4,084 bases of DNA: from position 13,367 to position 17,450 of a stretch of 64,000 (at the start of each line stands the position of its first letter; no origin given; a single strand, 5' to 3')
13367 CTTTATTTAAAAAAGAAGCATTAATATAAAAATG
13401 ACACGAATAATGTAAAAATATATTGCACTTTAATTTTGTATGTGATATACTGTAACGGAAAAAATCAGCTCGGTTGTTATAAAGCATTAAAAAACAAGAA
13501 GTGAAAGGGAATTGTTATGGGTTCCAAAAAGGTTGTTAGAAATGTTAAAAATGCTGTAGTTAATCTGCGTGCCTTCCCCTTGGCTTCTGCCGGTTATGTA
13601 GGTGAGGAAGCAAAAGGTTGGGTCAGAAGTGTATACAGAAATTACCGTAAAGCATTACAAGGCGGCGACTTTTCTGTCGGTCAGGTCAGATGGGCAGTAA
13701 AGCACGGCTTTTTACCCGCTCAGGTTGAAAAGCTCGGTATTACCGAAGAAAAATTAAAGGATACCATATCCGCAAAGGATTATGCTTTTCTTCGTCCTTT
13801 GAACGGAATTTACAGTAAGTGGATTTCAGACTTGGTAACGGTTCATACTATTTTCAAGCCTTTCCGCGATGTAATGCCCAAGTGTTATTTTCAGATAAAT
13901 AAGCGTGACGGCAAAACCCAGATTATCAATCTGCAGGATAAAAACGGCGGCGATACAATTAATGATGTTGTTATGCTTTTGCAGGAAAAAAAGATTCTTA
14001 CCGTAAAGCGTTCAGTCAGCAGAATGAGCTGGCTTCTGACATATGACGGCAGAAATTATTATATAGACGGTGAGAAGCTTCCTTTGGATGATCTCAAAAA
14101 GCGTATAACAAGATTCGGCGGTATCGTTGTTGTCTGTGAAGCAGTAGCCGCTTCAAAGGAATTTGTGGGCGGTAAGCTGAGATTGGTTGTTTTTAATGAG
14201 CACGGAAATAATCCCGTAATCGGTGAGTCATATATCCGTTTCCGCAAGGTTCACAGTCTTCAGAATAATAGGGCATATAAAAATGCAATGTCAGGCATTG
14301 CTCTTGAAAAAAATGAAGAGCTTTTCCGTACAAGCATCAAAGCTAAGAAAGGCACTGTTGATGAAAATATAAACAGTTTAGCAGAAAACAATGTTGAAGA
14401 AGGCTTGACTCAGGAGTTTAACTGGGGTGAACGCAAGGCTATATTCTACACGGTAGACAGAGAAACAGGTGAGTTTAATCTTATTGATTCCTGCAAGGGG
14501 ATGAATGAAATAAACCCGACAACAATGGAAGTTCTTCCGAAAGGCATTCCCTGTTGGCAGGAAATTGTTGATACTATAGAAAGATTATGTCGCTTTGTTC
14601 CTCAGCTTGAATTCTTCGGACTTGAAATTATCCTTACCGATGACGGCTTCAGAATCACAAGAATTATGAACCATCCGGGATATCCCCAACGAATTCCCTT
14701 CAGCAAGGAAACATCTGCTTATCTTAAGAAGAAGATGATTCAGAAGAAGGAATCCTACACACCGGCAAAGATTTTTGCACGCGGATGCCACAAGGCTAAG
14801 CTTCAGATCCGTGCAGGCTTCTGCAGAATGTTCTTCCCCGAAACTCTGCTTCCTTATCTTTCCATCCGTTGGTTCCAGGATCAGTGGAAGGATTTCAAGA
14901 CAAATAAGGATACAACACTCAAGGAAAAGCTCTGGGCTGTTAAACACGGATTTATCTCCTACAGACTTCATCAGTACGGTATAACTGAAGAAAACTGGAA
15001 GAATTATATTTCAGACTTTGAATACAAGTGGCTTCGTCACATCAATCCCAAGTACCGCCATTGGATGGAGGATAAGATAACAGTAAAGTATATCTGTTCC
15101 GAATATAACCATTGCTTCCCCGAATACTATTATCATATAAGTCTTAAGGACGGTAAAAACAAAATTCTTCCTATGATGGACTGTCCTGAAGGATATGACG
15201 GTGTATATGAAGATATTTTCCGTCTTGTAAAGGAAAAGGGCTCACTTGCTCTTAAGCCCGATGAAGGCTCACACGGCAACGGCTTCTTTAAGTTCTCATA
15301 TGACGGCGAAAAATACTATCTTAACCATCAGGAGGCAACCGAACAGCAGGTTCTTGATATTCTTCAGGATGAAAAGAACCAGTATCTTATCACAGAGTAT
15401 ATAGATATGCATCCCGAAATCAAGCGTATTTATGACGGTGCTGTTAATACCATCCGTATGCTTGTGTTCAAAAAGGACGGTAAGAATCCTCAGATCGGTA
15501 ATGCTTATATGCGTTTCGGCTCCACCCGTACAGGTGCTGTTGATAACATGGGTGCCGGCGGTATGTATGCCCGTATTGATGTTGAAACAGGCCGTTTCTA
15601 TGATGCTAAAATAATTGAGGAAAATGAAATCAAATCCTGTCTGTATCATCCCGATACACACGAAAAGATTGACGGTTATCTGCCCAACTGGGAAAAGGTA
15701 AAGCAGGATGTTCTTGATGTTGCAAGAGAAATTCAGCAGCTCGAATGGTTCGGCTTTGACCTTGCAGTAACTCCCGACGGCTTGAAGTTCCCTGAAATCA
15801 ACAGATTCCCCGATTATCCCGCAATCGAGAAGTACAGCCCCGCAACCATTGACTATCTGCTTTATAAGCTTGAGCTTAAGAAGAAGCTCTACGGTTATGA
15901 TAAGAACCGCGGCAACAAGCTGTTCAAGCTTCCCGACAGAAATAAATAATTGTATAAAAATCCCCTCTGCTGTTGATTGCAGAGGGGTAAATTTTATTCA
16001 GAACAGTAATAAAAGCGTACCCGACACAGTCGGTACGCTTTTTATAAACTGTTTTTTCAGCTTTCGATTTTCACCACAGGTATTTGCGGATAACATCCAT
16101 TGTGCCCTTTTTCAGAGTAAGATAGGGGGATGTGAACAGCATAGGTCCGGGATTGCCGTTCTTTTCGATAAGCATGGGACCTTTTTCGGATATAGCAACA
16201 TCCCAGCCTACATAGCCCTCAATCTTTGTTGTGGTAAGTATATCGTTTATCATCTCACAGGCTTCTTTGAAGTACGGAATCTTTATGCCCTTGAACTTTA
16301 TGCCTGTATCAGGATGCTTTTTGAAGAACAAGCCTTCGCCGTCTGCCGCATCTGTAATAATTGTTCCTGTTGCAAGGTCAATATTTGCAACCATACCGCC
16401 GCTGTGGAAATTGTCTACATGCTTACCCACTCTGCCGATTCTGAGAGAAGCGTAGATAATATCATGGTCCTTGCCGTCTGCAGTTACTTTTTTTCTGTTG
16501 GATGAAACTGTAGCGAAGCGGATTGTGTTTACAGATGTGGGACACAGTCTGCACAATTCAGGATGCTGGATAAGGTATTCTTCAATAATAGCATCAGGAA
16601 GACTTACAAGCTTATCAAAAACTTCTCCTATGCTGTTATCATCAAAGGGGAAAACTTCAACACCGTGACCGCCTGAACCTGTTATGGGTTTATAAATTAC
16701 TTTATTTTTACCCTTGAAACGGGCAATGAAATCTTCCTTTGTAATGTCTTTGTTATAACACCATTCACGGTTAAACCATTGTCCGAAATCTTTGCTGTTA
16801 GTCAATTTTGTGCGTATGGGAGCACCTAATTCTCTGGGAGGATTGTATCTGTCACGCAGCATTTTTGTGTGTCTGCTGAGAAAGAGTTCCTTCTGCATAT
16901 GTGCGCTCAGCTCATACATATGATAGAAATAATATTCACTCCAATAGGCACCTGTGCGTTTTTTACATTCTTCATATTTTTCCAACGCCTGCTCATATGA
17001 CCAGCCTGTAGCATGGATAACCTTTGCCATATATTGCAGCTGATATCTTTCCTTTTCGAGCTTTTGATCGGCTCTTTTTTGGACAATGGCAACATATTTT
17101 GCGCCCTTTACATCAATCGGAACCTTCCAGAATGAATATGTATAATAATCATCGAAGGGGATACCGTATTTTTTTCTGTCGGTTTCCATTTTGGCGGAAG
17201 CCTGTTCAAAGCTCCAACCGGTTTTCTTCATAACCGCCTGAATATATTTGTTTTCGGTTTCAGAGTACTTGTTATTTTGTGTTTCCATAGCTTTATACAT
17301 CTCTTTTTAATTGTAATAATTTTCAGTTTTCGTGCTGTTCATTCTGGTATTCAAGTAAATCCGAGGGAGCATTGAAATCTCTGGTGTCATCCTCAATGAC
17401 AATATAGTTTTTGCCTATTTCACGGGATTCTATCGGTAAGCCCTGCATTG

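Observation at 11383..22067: alr-led ABC-2 export operon with four ATP-grasp modules, a nucleotidyltransferase and a divergent CapA-LRR gene, but no glycosyltransferase: candidate undescribed amino-acid/peptide-bearing surface-polymer pathway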

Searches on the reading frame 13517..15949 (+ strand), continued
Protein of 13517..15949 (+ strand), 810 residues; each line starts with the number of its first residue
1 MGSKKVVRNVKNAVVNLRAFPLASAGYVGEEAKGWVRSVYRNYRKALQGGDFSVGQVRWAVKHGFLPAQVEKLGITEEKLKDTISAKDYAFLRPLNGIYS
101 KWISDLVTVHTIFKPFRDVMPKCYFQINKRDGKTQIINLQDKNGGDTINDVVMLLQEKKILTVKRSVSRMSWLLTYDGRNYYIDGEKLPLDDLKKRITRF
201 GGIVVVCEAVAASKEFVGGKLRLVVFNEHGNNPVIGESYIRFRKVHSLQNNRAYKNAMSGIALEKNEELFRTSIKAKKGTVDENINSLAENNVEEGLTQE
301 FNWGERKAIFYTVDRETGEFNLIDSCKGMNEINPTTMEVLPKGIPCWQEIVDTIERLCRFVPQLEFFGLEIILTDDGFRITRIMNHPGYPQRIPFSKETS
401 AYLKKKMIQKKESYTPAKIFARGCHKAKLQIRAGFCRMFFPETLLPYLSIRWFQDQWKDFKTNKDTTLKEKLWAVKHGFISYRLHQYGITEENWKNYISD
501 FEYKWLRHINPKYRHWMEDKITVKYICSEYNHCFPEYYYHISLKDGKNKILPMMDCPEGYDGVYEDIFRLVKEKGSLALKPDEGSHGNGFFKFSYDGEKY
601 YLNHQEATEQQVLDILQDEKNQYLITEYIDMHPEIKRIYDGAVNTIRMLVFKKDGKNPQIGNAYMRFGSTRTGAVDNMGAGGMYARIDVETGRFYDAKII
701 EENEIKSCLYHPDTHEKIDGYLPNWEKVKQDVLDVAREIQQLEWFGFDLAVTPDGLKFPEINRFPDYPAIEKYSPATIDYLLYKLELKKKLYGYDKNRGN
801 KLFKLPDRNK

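Call 81: search_protein_families(library=pfam, proteins=[L068:12414-14153:+, L068:14268-15452:+, L068:15487-16938:+, L068:17052-18128:+, L068:19140-22112:+, L052:9317-12292:+, L052:16535-18985:+, L052:1-2772:-, L080:9557-12442:+, L070:6554-9460:+], max_evalue=0.001)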
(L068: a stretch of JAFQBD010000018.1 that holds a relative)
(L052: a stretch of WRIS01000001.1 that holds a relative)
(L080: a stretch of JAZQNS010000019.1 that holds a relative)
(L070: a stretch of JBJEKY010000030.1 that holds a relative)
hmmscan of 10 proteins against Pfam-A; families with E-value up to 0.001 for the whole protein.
L068:12414-14153:+ (579 aa): 4 families
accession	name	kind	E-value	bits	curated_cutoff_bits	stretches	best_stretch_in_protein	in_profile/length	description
PF03734.19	YkuD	-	3.8e-14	53.9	23.4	1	454-578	2-146/146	L,D-transpeptidase catalytic domain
PF00041.27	fn3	-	2.4e-13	50.5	25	2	209-286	2-75/84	Fibronectin type III domain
PF19127.6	Choline_bind_3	-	4.1e-07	30.3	27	1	395-429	2-38/47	Choline-binding repeat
PF25788.1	Ig_Rha78A_N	-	0.00054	20.6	27.4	1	324-380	34-92/105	Rha78A-like, N-terminal immunoglobulin domain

L068:14268-15452:+ (394 aa): 1 family
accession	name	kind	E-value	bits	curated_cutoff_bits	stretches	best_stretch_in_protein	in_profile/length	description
PF05684.17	DUF819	-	5.4e-29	101.8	27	1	10-388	4-373/379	Protein of unknown function (DUF819)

L068:15487-16938:+ (483 aa): 2 families
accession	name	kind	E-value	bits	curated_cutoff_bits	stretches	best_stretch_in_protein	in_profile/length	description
PF00282.25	Pyridoxal_deC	-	5.9e-24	84.9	27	1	44-342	51-373/375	Pyridoxal-dependent decarboxylase conserved domain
PF00266.25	Aminotran_5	-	4.8e-13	49.3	21.5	1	80-206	51-177/371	Aminotransferase class-V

L068:17052-18128:+ (358 aa): 5 families
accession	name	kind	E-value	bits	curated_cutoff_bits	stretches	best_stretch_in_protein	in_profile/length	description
PF07478.18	Dala_Dala_lig_C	-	2.6e-60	203.9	24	1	148-352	4-204/204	D-ala D-ala ligase C-terminus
PF01820.27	Dala_Dala_lig_N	-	1e-29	103.9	34.6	1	4-128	2-121/121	D-ala D-ala ligase N-terminus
PF02786.22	CPSase_L_D2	-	1.5e-07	31.6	19.8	1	176-322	30-178/211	Carbamoyl-phosphate synthase L chain, ATP binding domain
PF02222.28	ATP-grasp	-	1e-06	29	27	1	177-321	23-160/179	ATP-grasp domain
PF13535.11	ATP-grasp_4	-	3.6e-05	23.9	27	1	184-324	2-152/160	ATP-grasp domain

L068:19140-22112:+ (990 aa): 3 families
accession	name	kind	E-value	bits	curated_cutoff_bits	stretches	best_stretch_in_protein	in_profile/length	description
PF08245.18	Mur_ligase_M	-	8.7e-34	117.7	24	1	463-647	1-199/200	Mur ligase middle domain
PF13306.12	LRR_5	-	4.8e-29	101.3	27.7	1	845-966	8-126/127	BspA type Leucine rich repeat region (6 copies)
PF02875.26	Mur_ligase_C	-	6.3e-15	56.6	28.4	1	679-793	11-127/127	Mur ligase, glutamate ligase domain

L052:9317-12292:+ (991 aa): 2 families
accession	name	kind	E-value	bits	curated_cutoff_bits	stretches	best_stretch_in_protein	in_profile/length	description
PF14397.11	ATPgrasp_ST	-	5.2e-38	131.3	31.4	1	657-918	8-259/278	Sugar-transfer associated ATP-grasp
PF14398.11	ATPgrasp_YheCD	-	1.1e-05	25.2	26.8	1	714-838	38-167/255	YheC/D like ATP-grasp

L052:16535-18985:+ (816 aa): 1 family
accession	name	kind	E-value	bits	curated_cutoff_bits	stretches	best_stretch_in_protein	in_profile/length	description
PF07940.18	Hepar_II_III_C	-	4.5e-12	46.5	24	1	564-718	9-173/237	Heparinase II/III-like, C-terminal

L052:1-2772:- (924 aa): 0 families

L080:9557-12442:+ (961 aa): 1 family
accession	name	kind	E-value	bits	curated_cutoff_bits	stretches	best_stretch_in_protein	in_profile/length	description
PF14397.11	ATPgrasp_ST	-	8.4e-41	140.4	31.4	1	650-913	5-258/278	Sugar-transfer associated ATP-grasp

L070:6554-9460:+ (968 aa): 1 family
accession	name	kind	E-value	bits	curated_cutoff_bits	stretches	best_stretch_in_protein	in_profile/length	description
PF14397.11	ATPgrasp_ST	-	1.8e-35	122.9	31.4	1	659-925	6-262/278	Sugar-transfer associated ATP-grasp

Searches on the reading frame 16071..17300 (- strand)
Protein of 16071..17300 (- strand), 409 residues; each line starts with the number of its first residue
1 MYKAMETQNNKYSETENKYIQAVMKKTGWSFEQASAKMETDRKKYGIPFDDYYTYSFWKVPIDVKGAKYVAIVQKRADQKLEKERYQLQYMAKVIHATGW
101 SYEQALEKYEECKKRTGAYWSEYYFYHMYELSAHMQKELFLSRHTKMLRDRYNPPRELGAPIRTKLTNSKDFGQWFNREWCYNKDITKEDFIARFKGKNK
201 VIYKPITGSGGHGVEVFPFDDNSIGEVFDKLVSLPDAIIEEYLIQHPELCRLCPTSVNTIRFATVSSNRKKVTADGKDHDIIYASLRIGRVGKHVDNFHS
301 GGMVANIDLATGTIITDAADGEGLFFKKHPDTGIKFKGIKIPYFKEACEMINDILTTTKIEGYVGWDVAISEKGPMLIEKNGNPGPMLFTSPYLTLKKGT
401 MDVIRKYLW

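Call 3: search_protein_families(library=pfam, proteins=[window:16071-17300:-], max_evalue=0.01)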
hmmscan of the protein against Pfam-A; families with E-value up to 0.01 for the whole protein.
window:16071-17300:- (409 aa): 3 families
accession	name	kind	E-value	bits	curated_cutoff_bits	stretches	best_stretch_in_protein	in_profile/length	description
PF14397.11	ATPgrasp_ST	-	8.5e-43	147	31.4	1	189-387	53-259/278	Sugar-transfer associated ATP-grasp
PF02655.19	ATP-grasp_3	-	0.00049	20.7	23.2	0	345-381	117-154/160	ATP-grasp domain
PF03943.19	TAP_C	-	0.00057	19.9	21.3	0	88-115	14-41/49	TAP C-terminal domain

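Call 4: search_protein_families(library=ncbifam, proteins=[window:16071-17300:-], max_evalue=0.01)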
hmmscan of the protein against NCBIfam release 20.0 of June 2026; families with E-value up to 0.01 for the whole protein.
window:16071-17300:- (409 aa): 2 families
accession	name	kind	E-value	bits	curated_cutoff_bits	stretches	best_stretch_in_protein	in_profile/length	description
TIGR02291.1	rimK_rel_E_lig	hypoth_equivalog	3.2e-12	46.1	314.2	1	295-386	183-272/317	alpha-L-glutamate ligase-like protein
NF009110.0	PRK12458.1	subfamily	0.0044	16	408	1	194-243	164-214/349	glutathione synthetase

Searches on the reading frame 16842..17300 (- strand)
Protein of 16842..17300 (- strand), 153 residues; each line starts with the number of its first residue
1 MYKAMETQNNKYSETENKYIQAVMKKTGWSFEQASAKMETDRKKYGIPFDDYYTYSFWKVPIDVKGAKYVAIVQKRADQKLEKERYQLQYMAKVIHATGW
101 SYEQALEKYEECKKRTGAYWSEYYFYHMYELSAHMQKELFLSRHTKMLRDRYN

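Call 85: search_protein_families(library=pfam, proteins=[window:16842-17300:-], max_evalue=10)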
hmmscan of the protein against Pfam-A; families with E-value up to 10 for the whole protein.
seq(153 aa): 5 families
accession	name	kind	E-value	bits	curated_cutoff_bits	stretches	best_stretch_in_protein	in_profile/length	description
PF03943.19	TAP_C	-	5e-05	23.2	21.3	2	88-115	14-41/49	TAP C-terminal domain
PF02954.25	HTH_8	-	0.034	14.3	22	1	14-35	4-25/42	Bacterial regulatory protein, Fis family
PF03404.22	Mo-co_dimer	-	0.058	13.8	22.7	1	27-81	54-111/138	Mo-co oxidoreductase dimerisation domain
PF20766.2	DUF447_C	-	0.24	11.9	24.8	0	18-36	30-48/53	Protein of unknown function (DUF447)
PF22898.2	NOMO1-like_1st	-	0.26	11.9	27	1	17-43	47-73/85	BOS complex subunit NOMO1-like, first beta sandwich domain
